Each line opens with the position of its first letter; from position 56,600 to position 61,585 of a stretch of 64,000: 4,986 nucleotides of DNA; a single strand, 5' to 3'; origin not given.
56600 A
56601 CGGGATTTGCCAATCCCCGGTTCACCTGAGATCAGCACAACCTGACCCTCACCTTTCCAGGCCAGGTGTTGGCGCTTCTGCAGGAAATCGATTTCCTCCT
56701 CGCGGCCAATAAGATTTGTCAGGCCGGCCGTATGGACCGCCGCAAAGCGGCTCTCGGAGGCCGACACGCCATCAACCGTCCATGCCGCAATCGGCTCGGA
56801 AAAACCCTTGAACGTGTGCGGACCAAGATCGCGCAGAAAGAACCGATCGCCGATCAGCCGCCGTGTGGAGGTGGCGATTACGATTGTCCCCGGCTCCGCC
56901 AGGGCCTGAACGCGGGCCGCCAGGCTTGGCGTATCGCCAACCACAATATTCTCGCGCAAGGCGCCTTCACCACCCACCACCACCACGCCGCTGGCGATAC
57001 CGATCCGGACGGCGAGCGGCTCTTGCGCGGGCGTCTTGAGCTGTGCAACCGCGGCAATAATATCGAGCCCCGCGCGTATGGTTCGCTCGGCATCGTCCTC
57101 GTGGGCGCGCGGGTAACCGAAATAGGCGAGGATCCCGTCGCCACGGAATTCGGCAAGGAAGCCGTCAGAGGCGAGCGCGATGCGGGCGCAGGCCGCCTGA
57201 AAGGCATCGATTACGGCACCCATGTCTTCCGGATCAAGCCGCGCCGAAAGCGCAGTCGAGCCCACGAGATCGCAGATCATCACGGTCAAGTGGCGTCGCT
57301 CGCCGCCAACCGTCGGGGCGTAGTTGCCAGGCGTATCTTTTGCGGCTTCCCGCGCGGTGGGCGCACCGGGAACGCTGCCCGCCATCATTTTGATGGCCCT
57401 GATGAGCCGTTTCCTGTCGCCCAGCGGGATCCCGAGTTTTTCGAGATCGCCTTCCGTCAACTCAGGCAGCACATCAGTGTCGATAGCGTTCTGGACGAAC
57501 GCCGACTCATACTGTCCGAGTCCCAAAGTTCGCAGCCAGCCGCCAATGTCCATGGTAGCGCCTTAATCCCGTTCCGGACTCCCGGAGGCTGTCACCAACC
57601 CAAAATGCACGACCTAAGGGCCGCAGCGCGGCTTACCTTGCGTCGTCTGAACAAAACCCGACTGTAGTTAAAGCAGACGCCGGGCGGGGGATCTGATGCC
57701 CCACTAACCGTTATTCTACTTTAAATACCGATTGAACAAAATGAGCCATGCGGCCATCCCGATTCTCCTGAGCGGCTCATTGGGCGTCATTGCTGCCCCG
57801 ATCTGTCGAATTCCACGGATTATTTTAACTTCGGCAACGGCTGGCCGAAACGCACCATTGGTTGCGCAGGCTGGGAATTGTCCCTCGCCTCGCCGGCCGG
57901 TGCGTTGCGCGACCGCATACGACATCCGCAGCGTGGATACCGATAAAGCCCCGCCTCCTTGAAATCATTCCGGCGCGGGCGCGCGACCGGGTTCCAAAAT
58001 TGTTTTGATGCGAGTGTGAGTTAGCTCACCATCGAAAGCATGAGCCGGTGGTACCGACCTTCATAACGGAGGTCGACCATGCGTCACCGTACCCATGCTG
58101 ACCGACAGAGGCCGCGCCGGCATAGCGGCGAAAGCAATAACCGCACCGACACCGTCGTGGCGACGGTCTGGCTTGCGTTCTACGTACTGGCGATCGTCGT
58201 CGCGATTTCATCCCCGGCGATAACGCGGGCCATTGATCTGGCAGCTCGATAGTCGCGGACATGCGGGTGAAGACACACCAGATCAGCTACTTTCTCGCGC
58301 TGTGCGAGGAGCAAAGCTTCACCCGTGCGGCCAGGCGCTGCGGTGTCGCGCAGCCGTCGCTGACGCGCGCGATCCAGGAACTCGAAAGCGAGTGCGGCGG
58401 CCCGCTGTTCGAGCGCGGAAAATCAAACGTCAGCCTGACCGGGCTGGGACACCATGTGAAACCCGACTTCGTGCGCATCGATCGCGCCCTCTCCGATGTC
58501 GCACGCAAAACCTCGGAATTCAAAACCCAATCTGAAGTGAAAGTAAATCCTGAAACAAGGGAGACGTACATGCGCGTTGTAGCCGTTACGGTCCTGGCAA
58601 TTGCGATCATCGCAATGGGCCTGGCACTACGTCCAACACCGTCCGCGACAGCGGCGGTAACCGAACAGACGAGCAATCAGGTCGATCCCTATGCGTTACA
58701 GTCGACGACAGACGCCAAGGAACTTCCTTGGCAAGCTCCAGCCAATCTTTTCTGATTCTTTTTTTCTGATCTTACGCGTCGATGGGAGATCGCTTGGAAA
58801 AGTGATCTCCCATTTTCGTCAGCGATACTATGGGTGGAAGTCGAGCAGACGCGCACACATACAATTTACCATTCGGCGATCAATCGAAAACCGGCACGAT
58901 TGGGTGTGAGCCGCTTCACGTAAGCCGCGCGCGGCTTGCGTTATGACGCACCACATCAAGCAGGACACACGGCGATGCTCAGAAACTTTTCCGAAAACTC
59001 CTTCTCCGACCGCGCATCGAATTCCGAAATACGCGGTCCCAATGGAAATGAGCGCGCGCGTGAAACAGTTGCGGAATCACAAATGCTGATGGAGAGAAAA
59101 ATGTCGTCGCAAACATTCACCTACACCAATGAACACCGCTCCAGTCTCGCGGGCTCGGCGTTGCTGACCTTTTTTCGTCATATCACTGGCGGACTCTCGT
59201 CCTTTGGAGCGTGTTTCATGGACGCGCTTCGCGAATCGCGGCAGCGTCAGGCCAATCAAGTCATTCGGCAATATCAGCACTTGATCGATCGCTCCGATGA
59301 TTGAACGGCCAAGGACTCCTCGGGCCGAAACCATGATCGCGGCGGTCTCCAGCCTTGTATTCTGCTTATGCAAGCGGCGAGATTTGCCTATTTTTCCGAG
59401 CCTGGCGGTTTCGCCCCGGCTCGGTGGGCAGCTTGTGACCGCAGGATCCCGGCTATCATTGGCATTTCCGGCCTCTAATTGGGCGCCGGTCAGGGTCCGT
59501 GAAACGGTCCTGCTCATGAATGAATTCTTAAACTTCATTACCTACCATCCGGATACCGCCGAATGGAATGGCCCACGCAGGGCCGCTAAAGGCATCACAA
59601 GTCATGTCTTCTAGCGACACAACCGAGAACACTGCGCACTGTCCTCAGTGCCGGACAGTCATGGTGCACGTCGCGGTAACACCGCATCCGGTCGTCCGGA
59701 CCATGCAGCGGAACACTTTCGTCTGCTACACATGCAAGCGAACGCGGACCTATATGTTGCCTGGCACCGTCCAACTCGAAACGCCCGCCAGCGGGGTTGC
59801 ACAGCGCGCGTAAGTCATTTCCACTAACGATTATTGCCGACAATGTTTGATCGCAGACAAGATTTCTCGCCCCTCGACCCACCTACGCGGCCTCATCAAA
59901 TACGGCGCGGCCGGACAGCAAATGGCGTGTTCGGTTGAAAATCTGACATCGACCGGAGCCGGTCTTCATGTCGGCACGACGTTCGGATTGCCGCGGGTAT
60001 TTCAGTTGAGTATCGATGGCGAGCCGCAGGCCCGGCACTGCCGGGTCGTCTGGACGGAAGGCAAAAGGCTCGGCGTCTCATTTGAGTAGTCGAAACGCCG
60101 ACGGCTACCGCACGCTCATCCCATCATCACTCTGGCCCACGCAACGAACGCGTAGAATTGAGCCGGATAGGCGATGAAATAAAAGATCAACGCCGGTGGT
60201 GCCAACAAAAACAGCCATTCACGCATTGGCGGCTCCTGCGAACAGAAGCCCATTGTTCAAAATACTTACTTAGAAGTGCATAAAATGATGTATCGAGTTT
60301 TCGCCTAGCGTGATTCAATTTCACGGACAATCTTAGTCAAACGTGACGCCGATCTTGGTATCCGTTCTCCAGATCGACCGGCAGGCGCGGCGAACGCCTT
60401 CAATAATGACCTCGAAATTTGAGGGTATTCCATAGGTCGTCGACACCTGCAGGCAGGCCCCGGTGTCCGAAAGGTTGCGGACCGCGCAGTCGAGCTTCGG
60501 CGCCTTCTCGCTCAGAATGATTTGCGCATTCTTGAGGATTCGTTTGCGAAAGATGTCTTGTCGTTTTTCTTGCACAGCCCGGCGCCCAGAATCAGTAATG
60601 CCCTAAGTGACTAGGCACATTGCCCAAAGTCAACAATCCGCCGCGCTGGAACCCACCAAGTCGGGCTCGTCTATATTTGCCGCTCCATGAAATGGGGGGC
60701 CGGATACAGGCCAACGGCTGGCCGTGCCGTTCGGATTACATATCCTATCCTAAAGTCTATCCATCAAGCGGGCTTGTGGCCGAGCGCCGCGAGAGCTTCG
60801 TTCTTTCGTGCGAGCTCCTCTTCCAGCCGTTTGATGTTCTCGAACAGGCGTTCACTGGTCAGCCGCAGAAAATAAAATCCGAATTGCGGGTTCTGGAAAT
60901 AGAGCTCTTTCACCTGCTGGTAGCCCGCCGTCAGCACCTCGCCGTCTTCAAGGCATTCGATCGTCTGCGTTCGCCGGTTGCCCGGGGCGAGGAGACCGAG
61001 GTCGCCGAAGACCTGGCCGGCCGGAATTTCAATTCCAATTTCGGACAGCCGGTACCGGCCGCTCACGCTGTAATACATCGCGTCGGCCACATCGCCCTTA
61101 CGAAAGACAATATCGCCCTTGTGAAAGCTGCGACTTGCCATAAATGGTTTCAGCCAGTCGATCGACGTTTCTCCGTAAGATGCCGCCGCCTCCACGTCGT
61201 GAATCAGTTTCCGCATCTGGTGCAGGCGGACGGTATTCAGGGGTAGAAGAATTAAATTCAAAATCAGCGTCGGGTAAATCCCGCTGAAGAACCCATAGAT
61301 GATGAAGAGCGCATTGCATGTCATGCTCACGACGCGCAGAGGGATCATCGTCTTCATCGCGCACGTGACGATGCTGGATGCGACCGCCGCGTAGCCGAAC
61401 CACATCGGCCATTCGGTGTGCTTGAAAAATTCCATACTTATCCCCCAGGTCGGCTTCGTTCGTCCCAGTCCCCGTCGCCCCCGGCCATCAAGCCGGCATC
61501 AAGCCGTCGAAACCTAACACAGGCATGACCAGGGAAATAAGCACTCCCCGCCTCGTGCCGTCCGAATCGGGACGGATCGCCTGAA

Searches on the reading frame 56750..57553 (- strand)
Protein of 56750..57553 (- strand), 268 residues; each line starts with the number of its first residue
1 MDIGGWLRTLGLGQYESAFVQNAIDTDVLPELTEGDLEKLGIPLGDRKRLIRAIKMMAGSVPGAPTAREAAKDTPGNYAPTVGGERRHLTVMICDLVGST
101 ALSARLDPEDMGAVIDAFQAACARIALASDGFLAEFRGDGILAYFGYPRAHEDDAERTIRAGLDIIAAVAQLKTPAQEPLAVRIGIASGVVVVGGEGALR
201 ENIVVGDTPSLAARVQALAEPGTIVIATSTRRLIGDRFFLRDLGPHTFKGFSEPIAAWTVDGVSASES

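Call 56: search_solved_structures(query=window:56750-57553:-, max_evalue=0.00001, show_alignments=3)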
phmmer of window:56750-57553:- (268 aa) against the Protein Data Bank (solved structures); distinct sequences matched with E-value up to 0.00001: 57.
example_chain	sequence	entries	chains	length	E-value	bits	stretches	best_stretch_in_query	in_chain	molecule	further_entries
2w01_A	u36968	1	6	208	2e-25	92.8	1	82-264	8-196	ADENYLATE CYCLASE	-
6fht_A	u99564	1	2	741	9.4e-24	87.4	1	81-264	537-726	Bacteriophytochrome,Adenylate cyclase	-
3r5g_A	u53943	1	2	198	3.5e-19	72.4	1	85-260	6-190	CyaB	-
6sir_A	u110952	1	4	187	6.3e-18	68.3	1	84-258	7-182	Nucleotide cyclase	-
5oyh_A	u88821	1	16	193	4.8e-17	65.4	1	85-258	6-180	Nucleotide cyclase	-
6ao9_A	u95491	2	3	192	1e-16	64.3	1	85-259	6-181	Bacterio-rhodopsin/guanylyl cyclase 1 fusion protein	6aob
6aoa_A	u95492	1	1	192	5.6e-16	61.9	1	85-259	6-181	Bacterio-rhodopsin/guanylyl cyclase 1 fusion protein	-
1yk9_A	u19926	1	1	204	3.4e-15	59.3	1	89-252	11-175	Adenylate cyclase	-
4p2f_A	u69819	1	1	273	2.4e-14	56.5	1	87-252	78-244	Adenylate cyclase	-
4p2m_A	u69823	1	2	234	3.6e-14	55.9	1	87-252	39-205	Adenylate cyclase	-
7yz9_A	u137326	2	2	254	4.7e-14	55.6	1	87-252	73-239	Adenylate cyclase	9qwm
4p2x_A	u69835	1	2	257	4.7e-14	55.6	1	87-252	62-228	Adenylate cyclase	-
7yzi_A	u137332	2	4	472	1.6e-13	53.9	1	87-252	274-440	Adenylate cyclase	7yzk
5mbg_A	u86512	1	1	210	3.1e-12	49.6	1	91-261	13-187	Beta subunit of photoactivated adenylyl cyclase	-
5o5k_A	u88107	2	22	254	3.3e-12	49.5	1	80-265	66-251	Adenylate cyclase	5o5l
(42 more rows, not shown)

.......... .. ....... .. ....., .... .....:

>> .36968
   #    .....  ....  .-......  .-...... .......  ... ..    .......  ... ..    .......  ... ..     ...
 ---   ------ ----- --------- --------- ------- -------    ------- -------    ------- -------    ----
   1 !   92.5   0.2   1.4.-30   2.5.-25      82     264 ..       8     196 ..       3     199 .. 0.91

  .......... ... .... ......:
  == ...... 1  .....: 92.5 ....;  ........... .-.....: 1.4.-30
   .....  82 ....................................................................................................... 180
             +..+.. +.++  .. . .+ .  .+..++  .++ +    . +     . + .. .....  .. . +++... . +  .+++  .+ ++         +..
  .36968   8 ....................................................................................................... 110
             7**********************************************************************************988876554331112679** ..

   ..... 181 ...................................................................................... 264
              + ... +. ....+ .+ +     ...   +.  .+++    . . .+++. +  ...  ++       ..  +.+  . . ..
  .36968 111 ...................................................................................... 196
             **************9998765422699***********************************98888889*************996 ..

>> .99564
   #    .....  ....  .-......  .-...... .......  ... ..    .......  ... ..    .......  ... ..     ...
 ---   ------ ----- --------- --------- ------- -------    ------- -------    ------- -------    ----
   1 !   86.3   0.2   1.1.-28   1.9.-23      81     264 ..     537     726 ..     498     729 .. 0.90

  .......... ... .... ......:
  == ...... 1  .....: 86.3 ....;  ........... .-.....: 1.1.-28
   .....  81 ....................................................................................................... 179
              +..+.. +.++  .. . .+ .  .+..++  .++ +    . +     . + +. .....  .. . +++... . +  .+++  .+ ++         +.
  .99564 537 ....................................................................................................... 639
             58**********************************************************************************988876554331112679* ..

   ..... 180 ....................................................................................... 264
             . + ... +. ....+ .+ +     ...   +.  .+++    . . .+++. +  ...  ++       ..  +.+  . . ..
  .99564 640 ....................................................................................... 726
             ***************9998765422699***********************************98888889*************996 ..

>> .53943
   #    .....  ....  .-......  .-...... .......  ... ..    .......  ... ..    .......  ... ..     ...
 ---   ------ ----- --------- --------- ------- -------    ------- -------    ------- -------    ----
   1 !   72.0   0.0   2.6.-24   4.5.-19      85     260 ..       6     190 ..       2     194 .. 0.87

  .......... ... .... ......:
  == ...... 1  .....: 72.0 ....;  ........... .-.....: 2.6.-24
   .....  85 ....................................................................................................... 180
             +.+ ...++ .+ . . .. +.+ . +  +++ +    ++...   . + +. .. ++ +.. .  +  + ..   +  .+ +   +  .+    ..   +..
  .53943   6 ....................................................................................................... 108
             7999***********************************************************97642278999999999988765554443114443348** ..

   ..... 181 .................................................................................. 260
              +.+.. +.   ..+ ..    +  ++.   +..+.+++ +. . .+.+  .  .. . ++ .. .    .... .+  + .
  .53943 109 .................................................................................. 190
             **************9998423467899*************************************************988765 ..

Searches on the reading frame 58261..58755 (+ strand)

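Call 7: search_protein_families(library=pfam, proteins=[window:58261-58755:+], max_evalue=0.001)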
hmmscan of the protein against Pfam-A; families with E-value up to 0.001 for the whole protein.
window:58261-58755:+ (164 aa): 1 family
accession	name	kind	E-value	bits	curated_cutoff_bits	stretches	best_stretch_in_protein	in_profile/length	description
PF00126.33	HTH_1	-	5.4e-20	71.5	26.6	1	6-63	2-59/60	Bacterial regulatory helix-turn-helix protein, lysR family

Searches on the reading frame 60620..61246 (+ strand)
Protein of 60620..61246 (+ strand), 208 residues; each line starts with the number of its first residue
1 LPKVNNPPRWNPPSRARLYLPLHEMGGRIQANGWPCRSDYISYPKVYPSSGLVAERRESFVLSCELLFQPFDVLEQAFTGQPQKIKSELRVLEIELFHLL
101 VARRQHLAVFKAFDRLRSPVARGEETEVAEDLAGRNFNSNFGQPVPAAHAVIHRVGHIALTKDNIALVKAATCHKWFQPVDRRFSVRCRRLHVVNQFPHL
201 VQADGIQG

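Call 38: search_protein_families(library=pfam, proteins=[window:60620-61246:+], max_evalue=1)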
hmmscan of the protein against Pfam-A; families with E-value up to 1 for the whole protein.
window:60620-61246:+ (208 aa): 1 family
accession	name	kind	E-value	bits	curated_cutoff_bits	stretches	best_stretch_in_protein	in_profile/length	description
PF14442.11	Bd3614_N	-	0.24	12.2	25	1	7-38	35-64/92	Bd3614-like deaminase N-terminal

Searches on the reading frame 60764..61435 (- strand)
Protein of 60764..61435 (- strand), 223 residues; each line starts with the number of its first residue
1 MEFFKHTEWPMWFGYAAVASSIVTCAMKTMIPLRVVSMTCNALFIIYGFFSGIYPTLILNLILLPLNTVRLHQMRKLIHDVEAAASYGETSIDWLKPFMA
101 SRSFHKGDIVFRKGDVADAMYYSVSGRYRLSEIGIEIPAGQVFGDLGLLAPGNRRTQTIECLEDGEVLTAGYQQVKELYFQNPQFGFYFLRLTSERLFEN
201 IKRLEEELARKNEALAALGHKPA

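Call 7: search_protein_families(library=pfam, proteins=[window:60764-61435:-], max_evalue=0.001)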
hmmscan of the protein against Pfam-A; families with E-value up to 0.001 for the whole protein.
window:60764-61435:- (223 aa): 1 family
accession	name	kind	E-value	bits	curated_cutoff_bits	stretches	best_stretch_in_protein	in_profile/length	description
PF00027.35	cNMP_binding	-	3.4e-12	46.6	27.5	1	102-182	2-89/89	Cyclic nucleotide-binding domain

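Call 59: search_protein_families(library=padloc, proteins=[window:60764-61435:-], max_evalue=0.001)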
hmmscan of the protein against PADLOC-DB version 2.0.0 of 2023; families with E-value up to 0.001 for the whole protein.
window:60764-61435:- (223 aa): 2 families
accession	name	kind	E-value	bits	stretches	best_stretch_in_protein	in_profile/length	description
PDLC02371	PycTIR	-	0.0002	18.8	1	102-207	40-148/288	-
PDLC00731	Effector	-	0.00024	18.2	1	102-199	43-143/306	TIR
